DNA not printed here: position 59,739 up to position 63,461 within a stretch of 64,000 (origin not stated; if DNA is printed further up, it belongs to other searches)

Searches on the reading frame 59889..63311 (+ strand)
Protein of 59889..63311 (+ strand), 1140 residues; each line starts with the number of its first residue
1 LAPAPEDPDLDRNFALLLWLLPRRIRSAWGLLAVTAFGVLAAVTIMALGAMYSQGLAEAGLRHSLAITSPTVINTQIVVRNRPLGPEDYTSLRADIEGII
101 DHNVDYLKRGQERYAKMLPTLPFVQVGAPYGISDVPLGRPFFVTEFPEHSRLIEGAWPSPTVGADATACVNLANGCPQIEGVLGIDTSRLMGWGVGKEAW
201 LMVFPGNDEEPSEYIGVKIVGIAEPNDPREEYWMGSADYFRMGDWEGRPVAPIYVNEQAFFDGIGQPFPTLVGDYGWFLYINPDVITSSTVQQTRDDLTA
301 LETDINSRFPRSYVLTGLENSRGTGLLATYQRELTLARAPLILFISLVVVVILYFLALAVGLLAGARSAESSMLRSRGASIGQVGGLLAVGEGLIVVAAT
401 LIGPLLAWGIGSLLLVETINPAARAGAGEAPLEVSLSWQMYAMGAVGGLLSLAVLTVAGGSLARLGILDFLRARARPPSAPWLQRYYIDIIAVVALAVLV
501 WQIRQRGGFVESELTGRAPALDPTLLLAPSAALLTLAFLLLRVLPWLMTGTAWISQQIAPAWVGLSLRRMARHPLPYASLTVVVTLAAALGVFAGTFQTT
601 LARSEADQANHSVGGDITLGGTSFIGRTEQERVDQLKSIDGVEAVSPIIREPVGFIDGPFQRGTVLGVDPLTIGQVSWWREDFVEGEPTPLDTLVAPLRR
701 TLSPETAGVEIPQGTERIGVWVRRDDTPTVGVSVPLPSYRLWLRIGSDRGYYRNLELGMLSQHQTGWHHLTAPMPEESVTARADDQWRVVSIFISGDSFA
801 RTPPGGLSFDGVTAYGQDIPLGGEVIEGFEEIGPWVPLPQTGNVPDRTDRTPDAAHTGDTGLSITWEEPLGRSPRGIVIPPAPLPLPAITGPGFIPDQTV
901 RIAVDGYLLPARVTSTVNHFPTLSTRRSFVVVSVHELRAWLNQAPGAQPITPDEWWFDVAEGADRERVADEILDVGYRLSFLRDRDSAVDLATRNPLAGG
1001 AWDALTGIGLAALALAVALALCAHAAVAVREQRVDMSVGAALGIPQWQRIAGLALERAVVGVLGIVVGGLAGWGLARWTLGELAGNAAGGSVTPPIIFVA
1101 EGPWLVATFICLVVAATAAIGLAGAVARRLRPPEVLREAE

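Call 63: find_encoding_contigs(protein=window:59889-63311:+, flank=10000, max_places=1)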
Protein window:59889-63311:+ (1140 aa): 1 contig read that carries it; 1 place shown.
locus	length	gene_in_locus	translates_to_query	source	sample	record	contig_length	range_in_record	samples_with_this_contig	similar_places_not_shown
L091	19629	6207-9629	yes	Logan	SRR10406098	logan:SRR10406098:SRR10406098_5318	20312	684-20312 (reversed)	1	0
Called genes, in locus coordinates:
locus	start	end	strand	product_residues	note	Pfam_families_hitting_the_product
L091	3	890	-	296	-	?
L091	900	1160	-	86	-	-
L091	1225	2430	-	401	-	PF02515:CoA_transf_3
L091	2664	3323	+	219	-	PF14114:DUF4286 (faint)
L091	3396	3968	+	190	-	-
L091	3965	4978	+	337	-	PF09678:Caa3_CtaG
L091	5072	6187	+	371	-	PF00296:Bac_luciferase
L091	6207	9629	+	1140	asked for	PF02687:FtsX (weak)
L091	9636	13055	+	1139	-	PF02687:FtsX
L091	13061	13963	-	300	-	PF03328:HpcH_HpaI, PF15617:C-C_Bond_Lyase (faint)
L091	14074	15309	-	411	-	PF02515:CoA_transf_3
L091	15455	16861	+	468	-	PF01565:FAD_binding_4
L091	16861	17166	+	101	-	-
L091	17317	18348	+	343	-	PF00174:Oxidored_molyb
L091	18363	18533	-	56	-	-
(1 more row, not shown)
